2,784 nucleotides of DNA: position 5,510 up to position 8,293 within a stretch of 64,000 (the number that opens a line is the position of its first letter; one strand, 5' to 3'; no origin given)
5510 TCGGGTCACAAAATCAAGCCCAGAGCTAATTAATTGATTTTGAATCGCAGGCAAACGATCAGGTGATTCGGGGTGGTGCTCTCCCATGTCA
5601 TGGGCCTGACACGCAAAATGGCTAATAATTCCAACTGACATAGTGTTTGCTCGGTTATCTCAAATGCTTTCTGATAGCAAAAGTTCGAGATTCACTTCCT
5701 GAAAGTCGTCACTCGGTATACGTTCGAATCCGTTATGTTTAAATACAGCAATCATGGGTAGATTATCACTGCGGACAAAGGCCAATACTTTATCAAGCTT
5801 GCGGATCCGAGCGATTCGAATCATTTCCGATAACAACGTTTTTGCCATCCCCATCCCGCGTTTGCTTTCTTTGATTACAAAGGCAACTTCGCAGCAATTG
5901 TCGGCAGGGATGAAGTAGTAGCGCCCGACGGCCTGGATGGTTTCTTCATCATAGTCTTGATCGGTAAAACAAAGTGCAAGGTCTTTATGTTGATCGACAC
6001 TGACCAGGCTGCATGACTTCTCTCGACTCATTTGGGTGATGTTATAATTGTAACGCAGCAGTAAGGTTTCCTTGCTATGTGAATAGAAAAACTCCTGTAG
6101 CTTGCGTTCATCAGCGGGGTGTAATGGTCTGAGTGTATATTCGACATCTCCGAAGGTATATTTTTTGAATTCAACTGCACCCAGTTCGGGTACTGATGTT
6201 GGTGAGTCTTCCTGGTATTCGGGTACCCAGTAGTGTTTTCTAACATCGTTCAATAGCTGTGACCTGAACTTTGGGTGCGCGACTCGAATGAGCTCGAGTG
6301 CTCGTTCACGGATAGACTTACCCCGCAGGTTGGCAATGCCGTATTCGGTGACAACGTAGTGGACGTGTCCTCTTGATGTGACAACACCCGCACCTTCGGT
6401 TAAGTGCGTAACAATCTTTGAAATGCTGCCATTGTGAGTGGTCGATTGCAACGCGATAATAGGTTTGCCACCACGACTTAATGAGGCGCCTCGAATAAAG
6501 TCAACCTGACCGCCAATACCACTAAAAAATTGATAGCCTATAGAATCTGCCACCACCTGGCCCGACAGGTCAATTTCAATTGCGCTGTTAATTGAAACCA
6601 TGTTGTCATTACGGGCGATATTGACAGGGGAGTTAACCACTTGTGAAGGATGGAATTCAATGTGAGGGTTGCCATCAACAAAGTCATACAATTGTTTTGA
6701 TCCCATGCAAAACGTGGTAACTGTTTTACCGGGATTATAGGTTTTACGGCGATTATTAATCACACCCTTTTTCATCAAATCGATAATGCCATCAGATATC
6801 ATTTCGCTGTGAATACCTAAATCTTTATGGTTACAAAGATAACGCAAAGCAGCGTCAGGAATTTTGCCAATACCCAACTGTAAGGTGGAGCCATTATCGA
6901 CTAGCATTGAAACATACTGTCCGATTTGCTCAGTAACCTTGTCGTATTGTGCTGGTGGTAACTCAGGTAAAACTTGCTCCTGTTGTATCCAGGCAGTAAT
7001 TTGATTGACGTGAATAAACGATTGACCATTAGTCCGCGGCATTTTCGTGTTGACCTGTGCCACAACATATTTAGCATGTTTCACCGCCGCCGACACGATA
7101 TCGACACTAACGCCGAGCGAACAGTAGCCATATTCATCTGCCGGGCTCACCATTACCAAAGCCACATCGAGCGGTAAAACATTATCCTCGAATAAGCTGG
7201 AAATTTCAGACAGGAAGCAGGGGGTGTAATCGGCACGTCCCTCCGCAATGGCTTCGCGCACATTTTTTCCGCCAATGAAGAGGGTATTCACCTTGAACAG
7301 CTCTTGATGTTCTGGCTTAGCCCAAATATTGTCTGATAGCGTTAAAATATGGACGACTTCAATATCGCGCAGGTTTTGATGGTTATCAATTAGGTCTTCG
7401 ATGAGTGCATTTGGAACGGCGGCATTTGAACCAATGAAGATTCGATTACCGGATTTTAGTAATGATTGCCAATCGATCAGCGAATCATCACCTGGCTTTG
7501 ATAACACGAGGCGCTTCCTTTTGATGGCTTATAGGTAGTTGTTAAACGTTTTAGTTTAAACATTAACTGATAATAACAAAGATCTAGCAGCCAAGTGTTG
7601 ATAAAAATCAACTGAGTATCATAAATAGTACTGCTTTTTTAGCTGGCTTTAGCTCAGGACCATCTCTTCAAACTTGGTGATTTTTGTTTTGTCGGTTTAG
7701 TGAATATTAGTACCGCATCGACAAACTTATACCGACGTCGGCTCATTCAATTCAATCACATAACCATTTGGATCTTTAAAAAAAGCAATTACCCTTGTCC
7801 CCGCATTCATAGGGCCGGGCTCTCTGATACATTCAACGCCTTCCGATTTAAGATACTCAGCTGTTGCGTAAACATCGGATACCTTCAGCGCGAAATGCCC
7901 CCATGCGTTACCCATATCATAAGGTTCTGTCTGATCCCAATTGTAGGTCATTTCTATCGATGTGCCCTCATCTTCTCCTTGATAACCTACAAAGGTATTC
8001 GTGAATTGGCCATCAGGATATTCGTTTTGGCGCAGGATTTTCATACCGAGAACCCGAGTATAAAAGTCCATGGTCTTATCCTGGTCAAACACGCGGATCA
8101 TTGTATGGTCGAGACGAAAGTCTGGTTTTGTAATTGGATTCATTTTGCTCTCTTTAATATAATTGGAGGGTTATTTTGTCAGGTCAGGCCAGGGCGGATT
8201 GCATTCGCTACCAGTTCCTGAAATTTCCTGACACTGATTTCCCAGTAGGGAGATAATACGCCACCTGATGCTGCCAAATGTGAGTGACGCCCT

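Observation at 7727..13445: Compact Lrp-associated pathway built on a non-canonical GS-fold ligase: candidate undescribed amine/acid conjugation-catabolism system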

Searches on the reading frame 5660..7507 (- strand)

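Call 3: search_protein_families(library=pfam, proteins=[window:5660-7507:-], max_evalue=0.01)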
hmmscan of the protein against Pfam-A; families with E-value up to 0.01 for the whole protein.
window:5660-7507:- (615 aa): 7 families
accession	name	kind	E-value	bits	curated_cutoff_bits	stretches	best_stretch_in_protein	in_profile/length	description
PF13336.12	AcetylCoA_hyd_C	-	1.6e-67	226.6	23.7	1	269-420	1-152/154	Acetyl-CoA hydrolase/transferase C-terminal domain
PF02550.21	AcetylCoA_hydro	-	1.6e-24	87.5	24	1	10-177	18-189/198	Acetyl-CoA hydrolase/transferase N-terminal domain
PF13302.13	Acetyltransf_3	-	2.4e-08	35.2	25.4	1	458-595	3-138/138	Acetyltransferase (GNAT) domain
PF00583.31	Acetyltransf_1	-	4.1e-08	34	20.7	1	511-594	33-116/116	Acetyltransferase (GNAT) family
PF08445.16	FR47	-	0.0026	18.1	22.1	1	543-597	27-80/86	FR47-like protein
PF13508.13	Acetyltransf_7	-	0.0086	16.9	27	0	527-595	15-83/84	Acetyltransferase (GNAT) domain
PF13420.13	Acetyltransf_4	-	0.0099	16.4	24.3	0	520-595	56-135/155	Acetyltransferase (GNAT) domain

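Call 4: search_protein_families(library=ncbifam, proteins=[window:5660-7507:-], max_evalue=0.01)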
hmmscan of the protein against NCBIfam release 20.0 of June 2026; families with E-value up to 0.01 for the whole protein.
window:5660-7507:- (615 aa): 10 families
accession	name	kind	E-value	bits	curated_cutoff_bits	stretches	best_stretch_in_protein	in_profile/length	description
TIGR03948.1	butyr_acet_CoA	equivalog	4.2e-84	282.9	674.8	1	15-424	18-436/445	butyryl-CoA:acetate CoA-transferase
NF053666.1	BtrAceCoATfers1341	equivalog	2.1e-37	129.2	740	2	186-423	221-460/492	butyryl-CoA:acetate CoA transferase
TIGR03458.1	YgfH_subfam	subfamily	4.4e-37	127.8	658.7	2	202-421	248-458/489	succinate CoA transferase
NF053853.1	ScActCoATferScpC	equivalog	3.5e-30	105.2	500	2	203-420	253-461/493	succinyl-CoA:acetate CoA-transferase ScpC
NF058543.1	ActPatMycb56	equivalog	2.5e-10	39.7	460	1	456-593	138-273/317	acetyltransferase Pat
TIGR02428.1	pcaJ_scoB_fam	subfamily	3.8e-06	26.4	243.55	1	193-396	4-180/207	3-oxoacid CoA-transferase subunit B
TIGR01575.1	rimI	equivalog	2.3e-05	24.6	86.4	1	541-597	59-115/132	ribosomal protein S18-alanine N-acetyltransferase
NF040503.1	resist_ArsN1a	equivalog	3e-05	23.8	170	1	539-597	78-136/159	arsinothricin resistance N-acetyltransferase ArsN1 family A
NF007527.0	PRK10140.1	equivalog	0.0035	17.2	236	0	541-595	82-137/162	N-acetyltransferase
NF008154.0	PRK10906.1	equivalog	0.0043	16.4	331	0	191-235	77-121/252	DeoR/GlpR family transcriptional regulator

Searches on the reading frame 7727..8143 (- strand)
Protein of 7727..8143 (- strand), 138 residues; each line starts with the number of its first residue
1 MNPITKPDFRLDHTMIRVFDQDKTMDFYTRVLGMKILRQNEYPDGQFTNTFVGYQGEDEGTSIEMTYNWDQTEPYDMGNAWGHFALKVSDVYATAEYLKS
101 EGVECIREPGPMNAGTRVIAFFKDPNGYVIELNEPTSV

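Call 3: search_protein_families(library=pfam, proteins=[window:7727-8143:-], max_evalue=0.01)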
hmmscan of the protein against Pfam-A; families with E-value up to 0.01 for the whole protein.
window:7727-8143:- (138 aa): 5 families
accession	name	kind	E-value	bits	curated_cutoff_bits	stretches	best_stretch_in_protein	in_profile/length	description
PF00903.31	Glyoxalase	-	1.5e-25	90.3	20.6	1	10-132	1-121/121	Glyoxalase/Bleomycin resistance protein/Dioxygenase superfamily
PF13669.12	Glyoxalase_4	-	1.7e-08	35.1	27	1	12-119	1-107/109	Glyoxalase/Bleomycin resistance protein/Dioxygenase superfamily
PF13468.12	Glyoxalase_3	-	0.00023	21.7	25.1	1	11-109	1-102/176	Glyoxalase-like domain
PF12681.13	Glyoxalase_2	-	0.00026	21.4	30.1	1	14-135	4-116/118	Glyoxalase-like domain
PF18029.7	Glyoxalase_6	-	0.0057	17.7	23.6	1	16-131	4-104/106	Glyoxalase-like domain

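Call 4: search_protein_families(library=ncbifam, proteins=[window:7727-8143:-], max_evalue=0.01)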
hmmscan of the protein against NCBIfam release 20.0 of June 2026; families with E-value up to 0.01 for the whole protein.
window:7727-8143:- (138 aa): 14 families
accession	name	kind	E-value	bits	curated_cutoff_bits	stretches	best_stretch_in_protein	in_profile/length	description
TIGR00068.2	glyox_I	equivalog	5.5e-40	136.6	120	1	10-135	1-140/143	lactoylglutathione lyase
NF007629.0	PRK10291.1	equivalog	6.4e-38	129.7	246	1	10-134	2-125/135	lactoylglutathione lyase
NF050074.1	glyox_I_GloA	exception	1.5e-25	89.7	165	1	11-132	2-119/121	lactoylglutathione lyase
NF050075.1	SMU1112c_YaeR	equivalog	3.8e-10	40.1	140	1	11-134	4-125/125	SMU1112c/YaeR family gloxylase I-like metalloprotein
TIGR03081.1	metmalonyl_epim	equivalog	2.4e-09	37.8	114.95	1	10-134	1-129/129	methylmalonyl-CoA epimerase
TIGR03211.1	catechol_2_3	equivalog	3.2e-05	23.3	320.2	1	10-41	4-35/303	catechol 2,3-dioxygenase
NF000125.1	498180014_fosA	hypoth_equivalog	3.5e-05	24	250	1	11-132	6-116/129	Fos family putative thiol transferase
TIGR02295.1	HpaD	equivalog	4e-05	22.9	321.4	1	10-132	4-115/298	3,4-dihydroxyphenylacetate 2,3-dioxygenase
TIGR03213.1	23dbph12diox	equivalog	0.00015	21.3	366.45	1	11-37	143-169/287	biphenyl-2,3-diol 1,2-dioxygenase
NF008551.0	PRK11478.1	equivalog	0.0013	19.2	148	1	12-134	8-128/129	VOC family protein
NF005227.0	PRK06724.1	equivalog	0.0019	18.7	146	0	88-133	74-121/128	hypothetical protein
NF000074.1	299782349_fosC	exception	0.0029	17.7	250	1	11-36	5-30/132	FosC2 family fosfomycin resistance glutathione transferase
TIGR01263.1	4HPPD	equivalog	0.0035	16.9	277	0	77-109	235-267/353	4-hydroxyphenylpyruvate dioxygenase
NF000496.2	Fos_GSH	equivalog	0.0095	16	180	0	11-132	5-114/136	fosfomycin resistance glutathione transferase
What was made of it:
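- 7727..8143 (-): Glyoxalase I (lactoylglutathione lyase, Ni/Co type), second gene of the divergent operon. TIGR00068 136.6, above cut-off 120 (call 4).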

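Call 58: search_solved_structures(query=window:7727-8143:-, max_evalue=1e-15, show_alignments=1)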
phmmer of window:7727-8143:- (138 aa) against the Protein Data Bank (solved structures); distinct sequences matched with E-value up to 1e-15: 14.
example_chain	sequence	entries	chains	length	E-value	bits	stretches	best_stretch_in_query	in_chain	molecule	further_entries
6bnn_A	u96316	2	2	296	4.3e-61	208.1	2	10-133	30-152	Lactoylglutathione lyase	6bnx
5d7z_A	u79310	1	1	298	3.1e-60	205.3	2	10-133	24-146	Lactoylglutathione lyase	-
6bnz_A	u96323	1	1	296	7e-60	204.2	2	10-133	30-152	Lactoylglutathione lyase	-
1f9z_A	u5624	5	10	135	1.1e-34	122.6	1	10-134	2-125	GLYOXALASE I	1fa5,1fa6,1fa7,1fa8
4mtq_A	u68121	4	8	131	1.3e-32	115.8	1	10-133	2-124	Lactoylglutathione lyase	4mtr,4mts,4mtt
2c21_A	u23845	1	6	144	2e-21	79.6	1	7-136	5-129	TRYPANOTHIONE-DEPENDENT GLYOXALASE I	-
1fro_A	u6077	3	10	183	4.2e-20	75.3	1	3-136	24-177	LACTOYLGLUTATHIONE LYASE | PROTEIN (LACTOYLGLUTATHIONE LYASE)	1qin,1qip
7wt2_A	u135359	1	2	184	4.2e-20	75.3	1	3-136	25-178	Lactoylglutathione lyase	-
6l0u_A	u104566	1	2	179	4.4e-20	75.2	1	3-137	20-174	Lactoylglutathione lyase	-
3vw9_A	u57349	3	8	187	4.5e-20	75.2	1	3-136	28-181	Lactoylglutathione lyase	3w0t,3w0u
4pv5_A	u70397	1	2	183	4.8e-20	75.1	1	3-137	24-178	Lactoylglutathione lyase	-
2za0_A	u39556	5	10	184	4.8e-20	75.1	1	3-137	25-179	Glyoxalase I | Lactoylglutathione lyase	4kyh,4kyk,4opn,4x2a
7wsz_A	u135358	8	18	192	5.1e-20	75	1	3-136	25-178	Lactoylglutathione lyase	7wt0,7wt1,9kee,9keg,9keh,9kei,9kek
1bh5_A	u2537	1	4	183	1e-19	74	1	3-136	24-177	LACTOYLGLUTATHIONE LYASE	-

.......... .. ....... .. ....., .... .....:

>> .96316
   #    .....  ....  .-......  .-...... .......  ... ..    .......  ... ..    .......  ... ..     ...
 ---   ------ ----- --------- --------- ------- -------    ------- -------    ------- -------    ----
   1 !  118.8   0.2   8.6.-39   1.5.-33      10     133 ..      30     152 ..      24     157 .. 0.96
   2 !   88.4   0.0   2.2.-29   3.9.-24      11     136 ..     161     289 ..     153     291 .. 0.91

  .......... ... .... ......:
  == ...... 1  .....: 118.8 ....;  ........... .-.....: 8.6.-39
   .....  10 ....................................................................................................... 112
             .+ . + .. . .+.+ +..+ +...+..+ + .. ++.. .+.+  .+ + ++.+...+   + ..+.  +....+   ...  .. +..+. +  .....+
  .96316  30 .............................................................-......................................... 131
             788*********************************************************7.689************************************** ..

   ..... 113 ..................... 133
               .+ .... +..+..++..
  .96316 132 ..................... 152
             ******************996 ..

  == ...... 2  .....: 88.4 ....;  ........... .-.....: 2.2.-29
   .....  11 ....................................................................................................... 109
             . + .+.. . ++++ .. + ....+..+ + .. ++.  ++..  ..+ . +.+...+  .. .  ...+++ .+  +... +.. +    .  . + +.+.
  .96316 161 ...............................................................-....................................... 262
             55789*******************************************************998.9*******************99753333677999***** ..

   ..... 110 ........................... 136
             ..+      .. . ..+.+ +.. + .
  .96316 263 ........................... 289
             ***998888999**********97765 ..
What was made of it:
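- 7727..8143 (-): PDB: E. coli GloA 1f9z 122.6 bits and plant GLYI 6bnn 208 bits (call 58).
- On Glyoxalase I (lactoylglutathione lyase): E. coli GloA 1f9z 122.6 bits (call 58).
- GloI scores above its equivalog cut-off (call 4) and is close to E. coli GloA (call 58).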

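Call 66: list_cluster_members(proteins=[window:7727-8143:-, window:8179-9300:-, window:9429-10016:+, window:10085-11500:+, window:11556-12587:+, window:12622-13026:+, window:13080-13445:+])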
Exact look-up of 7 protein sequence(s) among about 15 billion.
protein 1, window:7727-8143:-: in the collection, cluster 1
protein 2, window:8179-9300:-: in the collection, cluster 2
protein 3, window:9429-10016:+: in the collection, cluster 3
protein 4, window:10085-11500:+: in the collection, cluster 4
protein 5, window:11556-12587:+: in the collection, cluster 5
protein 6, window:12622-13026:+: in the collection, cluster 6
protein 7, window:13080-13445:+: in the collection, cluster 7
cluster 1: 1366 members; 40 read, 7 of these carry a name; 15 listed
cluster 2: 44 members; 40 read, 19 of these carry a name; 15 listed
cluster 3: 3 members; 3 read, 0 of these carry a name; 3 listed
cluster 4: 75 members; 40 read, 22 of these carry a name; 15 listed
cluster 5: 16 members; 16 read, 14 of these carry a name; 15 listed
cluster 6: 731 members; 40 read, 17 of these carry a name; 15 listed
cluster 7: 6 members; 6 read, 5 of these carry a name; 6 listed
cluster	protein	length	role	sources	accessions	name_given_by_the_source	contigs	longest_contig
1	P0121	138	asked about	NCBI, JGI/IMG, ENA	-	-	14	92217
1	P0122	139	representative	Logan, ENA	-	-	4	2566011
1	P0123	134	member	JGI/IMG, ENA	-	lactoylglutathione lyase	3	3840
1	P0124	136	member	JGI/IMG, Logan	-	lactoylglutathione lyase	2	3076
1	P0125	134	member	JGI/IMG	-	lactoylglutathione lyase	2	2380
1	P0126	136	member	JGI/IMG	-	lactoylglutathione lyase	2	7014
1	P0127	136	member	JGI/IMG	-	lactoylglutathione lyase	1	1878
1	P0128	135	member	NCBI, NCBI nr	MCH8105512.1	MAG: lactoylglutathione lyase [Proteobacteria bacterium] | lactoylglutathione lyase [Pseudomonadota bacterium]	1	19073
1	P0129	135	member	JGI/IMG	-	lactoylglutathione lyase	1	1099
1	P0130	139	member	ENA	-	-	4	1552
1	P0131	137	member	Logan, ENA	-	-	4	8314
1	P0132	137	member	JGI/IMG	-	-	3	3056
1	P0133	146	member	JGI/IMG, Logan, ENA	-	-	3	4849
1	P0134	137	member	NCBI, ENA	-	-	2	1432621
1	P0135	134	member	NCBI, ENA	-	-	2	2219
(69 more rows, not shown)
